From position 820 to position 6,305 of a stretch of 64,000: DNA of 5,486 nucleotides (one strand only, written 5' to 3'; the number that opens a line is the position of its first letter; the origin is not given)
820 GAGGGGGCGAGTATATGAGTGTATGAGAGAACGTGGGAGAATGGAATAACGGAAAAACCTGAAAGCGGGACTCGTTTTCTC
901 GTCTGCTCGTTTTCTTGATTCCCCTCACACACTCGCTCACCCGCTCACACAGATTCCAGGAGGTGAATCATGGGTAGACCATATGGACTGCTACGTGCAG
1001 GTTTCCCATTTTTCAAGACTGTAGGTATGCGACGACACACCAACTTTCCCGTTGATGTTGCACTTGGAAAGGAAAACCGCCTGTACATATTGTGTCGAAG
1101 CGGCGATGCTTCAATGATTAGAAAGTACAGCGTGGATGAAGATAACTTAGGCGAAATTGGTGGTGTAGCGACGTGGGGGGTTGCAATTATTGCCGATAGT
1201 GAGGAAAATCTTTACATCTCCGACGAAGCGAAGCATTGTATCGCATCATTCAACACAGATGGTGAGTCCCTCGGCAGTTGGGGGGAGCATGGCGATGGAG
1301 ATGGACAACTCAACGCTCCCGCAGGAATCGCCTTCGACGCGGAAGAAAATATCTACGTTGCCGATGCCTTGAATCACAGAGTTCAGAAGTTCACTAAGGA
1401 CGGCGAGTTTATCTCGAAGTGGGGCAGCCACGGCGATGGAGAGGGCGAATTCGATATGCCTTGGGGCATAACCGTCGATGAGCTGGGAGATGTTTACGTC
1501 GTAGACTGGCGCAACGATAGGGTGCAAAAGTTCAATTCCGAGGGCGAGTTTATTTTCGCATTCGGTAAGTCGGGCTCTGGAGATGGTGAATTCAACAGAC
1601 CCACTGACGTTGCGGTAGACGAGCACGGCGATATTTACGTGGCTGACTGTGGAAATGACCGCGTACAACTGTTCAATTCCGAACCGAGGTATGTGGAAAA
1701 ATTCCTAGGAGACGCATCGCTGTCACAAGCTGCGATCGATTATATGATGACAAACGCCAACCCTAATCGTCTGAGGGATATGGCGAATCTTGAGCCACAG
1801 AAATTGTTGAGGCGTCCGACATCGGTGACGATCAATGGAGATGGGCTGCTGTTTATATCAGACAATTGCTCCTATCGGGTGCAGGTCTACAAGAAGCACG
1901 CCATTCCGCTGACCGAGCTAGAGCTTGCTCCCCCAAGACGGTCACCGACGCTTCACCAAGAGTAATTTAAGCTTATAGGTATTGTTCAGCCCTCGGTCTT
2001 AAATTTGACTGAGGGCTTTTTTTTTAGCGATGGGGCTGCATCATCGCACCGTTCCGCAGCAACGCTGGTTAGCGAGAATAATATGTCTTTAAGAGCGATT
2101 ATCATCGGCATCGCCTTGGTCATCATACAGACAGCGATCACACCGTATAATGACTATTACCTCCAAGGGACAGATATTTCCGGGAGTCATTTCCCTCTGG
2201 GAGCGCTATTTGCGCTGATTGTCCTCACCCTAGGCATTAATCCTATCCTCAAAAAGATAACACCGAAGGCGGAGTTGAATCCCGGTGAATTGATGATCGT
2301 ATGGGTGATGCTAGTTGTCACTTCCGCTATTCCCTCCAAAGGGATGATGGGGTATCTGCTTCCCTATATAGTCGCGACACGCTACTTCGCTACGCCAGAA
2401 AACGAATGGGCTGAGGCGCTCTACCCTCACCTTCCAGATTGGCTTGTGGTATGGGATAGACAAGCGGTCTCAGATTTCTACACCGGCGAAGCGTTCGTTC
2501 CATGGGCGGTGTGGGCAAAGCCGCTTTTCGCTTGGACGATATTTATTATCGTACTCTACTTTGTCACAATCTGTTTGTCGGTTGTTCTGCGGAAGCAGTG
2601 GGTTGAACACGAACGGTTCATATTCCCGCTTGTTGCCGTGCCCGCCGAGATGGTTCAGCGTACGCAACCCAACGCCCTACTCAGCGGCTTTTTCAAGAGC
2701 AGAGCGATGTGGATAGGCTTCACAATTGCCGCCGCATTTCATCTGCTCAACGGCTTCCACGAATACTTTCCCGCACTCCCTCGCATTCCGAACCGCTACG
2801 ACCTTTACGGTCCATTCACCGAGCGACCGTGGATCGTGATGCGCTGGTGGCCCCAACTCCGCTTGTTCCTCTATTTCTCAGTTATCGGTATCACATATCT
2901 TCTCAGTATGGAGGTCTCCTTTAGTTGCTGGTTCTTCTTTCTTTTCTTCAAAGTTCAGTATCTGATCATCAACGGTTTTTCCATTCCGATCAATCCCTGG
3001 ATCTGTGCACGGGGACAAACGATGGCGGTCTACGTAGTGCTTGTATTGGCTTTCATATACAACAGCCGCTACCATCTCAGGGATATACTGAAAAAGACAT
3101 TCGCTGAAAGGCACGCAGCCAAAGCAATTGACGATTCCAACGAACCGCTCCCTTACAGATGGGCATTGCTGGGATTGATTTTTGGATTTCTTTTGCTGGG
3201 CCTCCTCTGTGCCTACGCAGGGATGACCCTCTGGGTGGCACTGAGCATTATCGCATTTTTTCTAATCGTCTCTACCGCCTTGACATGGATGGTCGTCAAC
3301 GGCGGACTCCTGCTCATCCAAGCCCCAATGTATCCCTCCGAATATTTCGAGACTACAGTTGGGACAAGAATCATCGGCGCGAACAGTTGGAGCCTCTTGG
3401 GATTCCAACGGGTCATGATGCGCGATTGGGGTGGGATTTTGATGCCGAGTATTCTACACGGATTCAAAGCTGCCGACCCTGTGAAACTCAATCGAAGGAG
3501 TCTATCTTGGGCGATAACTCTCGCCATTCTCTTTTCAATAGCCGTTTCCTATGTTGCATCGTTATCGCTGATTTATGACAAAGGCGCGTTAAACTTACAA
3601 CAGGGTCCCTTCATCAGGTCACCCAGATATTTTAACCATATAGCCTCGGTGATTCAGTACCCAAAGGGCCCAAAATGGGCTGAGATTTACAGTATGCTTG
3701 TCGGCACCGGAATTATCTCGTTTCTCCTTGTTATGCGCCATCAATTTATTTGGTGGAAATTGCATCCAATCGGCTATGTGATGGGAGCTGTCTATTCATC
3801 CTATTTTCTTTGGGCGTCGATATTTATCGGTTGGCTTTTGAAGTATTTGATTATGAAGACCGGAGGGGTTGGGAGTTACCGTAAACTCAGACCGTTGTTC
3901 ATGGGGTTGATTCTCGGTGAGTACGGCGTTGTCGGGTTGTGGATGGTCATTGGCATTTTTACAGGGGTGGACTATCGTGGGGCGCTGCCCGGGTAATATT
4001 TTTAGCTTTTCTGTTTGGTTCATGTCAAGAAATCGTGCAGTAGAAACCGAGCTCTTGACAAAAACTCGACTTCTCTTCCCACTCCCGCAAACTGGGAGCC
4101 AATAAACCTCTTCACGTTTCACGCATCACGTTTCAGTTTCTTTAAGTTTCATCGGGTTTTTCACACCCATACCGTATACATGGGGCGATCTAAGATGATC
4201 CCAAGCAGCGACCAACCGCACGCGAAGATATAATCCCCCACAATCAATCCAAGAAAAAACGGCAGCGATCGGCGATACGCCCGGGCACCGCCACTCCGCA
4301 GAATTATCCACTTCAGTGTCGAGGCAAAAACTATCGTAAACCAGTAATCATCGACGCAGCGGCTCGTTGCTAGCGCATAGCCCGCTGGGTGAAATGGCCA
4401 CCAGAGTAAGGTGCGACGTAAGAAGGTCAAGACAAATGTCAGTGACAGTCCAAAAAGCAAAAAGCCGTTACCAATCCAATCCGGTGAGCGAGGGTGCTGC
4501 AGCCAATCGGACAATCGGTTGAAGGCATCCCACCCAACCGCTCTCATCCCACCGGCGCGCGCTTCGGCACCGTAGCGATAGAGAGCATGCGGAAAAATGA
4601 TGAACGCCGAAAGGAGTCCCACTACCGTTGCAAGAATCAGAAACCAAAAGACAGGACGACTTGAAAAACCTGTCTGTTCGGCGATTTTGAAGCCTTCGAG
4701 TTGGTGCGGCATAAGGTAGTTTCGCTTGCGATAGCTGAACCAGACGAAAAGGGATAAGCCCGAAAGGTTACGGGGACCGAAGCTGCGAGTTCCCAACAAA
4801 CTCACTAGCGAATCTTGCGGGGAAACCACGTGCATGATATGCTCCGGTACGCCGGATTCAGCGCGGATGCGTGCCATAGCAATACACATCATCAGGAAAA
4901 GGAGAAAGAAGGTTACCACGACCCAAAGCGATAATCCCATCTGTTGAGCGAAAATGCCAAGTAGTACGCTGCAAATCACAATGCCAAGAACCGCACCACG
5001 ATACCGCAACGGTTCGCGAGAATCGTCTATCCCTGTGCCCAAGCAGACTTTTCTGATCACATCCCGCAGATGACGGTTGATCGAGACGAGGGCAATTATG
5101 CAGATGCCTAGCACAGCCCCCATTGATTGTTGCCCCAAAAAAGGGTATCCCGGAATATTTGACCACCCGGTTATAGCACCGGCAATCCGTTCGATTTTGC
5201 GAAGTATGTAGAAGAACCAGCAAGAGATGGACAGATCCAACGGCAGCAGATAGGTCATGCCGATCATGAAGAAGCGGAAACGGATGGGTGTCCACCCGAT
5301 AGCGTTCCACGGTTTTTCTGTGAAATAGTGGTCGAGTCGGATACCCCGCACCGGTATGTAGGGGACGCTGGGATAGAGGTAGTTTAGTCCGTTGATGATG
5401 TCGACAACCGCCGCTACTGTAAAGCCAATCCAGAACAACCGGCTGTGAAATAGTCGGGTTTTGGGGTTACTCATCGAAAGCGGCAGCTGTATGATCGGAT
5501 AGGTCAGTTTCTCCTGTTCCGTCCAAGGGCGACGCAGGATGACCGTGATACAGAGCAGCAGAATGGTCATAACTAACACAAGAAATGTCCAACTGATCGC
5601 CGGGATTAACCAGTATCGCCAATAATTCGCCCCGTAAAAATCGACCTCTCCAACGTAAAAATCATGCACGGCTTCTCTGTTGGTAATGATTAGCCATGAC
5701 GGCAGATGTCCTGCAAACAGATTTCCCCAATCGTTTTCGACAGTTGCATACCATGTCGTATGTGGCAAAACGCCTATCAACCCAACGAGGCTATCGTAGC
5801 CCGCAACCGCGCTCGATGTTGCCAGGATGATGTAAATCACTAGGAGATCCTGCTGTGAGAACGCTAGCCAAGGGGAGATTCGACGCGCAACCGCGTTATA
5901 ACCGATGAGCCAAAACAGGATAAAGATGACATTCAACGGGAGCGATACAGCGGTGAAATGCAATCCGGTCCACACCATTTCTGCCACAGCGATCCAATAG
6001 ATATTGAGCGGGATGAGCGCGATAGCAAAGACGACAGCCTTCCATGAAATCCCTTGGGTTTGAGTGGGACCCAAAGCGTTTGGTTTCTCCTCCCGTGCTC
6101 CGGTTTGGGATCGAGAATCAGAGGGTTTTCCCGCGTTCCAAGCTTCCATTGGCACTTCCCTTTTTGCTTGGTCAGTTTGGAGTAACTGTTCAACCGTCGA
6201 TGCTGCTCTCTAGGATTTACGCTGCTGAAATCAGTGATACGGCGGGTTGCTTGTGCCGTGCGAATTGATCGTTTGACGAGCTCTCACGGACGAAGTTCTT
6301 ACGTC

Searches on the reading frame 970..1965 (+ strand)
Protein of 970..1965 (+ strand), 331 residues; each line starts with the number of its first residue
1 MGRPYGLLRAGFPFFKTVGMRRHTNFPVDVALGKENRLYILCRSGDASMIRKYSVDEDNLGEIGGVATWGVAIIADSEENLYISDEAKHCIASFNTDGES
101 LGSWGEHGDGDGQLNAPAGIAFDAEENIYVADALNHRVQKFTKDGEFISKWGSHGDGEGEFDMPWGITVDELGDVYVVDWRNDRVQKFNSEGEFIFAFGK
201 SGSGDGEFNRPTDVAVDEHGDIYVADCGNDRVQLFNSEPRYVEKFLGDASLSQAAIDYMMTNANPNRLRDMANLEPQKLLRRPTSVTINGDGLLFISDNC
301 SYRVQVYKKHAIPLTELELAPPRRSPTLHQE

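Call 15: search_protein_families(library=pfam, proteins=[window:970-1965:+], max_evalue=0.001)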
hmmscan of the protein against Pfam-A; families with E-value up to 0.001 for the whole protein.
window:970-1965:+ (331 aa): 7 families
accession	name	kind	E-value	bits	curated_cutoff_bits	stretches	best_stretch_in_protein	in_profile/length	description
PF01436.27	NHL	-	6.2e-37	124.2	20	4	208-233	1-26/28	NHL repeat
PF17170.10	DUF5128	-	3.7e-15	56.3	22.9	2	175-237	56-119/321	6-bladed beta-propeller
PF08450.18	SGL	-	1.9e-10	41.2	26.3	1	78-151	145-220/246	SMP-30/Gluconolactonase/LRE-like region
PF06739.17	SBBP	-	1.4e-09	38.2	20.5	0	211-225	15-29/38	Beta-propeller repeat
PF25021.1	TEN_NHL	-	1.7e-08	34.3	27.1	0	112-139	327-354/357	Teneurin NHL domain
PF24684.1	Vgb_lyase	-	3.1e-05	23.4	50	1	68-226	139-282/290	Virginiamycin B lyase family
PF02393.21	US22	-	0.00017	22.1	35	0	154-185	70-102/124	US22 like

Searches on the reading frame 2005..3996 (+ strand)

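Call 15: search_protein_families(library=pfam, proteins=[window:2005-3996:+], max_evalue=0.001)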
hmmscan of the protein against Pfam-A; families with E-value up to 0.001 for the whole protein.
window:2005-3996:+ (663 aa): 2 families
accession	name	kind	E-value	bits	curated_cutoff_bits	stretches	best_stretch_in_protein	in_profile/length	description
PF20581.3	DUF6785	-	1.5e-150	502.5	25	1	29-527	2-498/498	Family of unknown function (DUF6785)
PF20580.3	DUF6784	-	8.6e-30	103.3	26.4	1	562-657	2-98/101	Domain of unknown function (DUF6784)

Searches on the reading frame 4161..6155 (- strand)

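Call 15: search_protein_families(library=pfam, proteins=[window:4161-6155:-], max_evalue=0.001)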
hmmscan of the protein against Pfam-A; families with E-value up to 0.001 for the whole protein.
window:4161-6155:- (664 aa): 2 families
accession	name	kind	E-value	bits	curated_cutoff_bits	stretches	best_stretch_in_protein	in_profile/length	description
PF20581.3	DUF6785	-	1.1e-153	512.9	25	1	37-529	1-498/498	Family of unknown function (DUF6785)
PF20580.3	DUF6784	-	4.4e-30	104.3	26.4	1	565-663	3-100/101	Domain of unknown function (DUF6784)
